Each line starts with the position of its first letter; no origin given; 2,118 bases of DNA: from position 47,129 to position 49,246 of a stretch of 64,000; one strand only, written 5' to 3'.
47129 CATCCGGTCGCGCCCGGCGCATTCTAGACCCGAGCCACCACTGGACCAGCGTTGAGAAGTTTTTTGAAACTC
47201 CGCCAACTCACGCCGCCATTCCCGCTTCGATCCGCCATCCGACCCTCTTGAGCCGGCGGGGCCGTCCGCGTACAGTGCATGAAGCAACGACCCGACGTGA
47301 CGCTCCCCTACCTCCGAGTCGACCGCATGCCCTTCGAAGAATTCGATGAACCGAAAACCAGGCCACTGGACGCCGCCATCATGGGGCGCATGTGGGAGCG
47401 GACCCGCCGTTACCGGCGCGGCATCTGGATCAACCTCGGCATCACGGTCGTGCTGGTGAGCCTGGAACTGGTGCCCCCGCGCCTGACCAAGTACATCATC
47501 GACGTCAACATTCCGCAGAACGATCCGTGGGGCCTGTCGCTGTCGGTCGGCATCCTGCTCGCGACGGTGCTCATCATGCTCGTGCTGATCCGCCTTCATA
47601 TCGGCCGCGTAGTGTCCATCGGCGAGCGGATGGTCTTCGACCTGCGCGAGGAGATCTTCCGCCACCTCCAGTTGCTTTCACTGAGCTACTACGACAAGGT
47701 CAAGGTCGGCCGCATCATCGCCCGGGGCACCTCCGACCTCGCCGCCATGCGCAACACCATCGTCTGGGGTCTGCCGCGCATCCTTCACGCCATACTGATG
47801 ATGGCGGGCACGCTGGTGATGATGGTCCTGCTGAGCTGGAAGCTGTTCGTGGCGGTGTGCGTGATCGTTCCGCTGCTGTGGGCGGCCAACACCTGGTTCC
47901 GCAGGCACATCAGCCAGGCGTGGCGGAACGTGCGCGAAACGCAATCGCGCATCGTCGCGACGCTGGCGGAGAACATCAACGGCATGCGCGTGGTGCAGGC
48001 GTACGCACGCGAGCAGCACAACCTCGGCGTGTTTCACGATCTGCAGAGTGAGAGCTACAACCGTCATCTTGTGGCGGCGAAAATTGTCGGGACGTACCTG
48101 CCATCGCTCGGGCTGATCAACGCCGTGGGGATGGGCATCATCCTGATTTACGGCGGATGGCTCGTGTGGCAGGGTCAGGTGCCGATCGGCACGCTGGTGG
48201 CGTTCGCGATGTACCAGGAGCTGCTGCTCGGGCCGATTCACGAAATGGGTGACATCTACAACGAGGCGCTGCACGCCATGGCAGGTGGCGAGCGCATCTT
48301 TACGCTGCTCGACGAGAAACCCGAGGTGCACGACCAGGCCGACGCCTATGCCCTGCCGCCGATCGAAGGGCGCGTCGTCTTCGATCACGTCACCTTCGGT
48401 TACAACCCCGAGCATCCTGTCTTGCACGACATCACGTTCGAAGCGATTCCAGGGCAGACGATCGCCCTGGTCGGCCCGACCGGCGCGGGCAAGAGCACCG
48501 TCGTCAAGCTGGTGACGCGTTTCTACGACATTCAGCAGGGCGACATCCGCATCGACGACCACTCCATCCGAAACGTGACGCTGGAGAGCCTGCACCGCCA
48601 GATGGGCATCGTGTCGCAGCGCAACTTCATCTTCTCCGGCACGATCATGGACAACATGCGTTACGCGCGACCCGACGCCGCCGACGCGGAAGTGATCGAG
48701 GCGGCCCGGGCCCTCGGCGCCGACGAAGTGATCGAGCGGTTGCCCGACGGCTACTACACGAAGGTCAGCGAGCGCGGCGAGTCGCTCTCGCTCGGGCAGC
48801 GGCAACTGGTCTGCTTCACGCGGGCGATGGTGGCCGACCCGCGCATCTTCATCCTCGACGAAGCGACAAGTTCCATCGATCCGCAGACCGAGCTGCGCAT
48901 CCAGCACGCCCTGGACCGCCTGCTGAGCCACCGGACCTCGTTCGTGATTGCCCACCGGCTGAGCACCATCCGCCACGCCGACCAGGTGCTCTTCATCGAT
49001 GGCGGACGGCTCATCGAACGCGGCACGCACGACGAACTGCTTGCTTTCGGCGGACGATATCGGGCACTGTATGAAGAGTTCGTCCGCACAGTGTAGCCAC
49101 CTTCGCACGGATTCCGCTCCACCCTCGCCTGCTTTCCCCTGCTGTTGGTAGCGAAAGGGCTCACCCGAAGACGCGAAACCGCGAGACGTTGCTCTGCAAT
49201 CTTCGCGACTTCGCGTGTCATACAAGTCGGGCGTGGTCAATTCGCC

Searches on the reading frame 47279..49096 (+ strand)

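Call 60: search_protein_families(library=pfam, proteins=[window:47279-49096:+], max_evalue=0.01)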
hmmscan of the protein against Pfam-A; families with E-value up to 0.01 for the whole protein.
window:47279-49096:+ (605 aa): 7 families
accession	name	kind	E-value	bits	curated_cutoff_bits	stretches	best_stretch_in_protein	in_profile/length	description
PF00664.28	ABC_membrane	-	7e-42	144.4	28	1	52-319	4-273/274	ABC transporter transmembrane region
PF00005.33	ABC_tran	-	1.3e-28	100.8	25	1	382-531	1-137/137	ABC transporter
PF02463.25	SMC_N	-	2.6e-05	24.2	40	1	416-571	104-209/220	RecF/RecN/SMC N terminal domain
PF13401.12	AAA_22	-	0.0017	19.1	27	1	394-435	7-41/130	AAA domain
PF13304.12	AAA_21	-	0.0031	18.1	27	0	442-545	190-279/304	AAA domain, putative AbiEii toxin, Type IV TA system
PF03193.22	RsgA_GTPase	-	0.0031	17.8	30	1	388-434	102-148/174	RsgA GTPase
PF05101.18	VirB3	-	0.0093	16.7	23.9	1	155-204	8-57/84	Type IV secretory pathway, VirB3-like protein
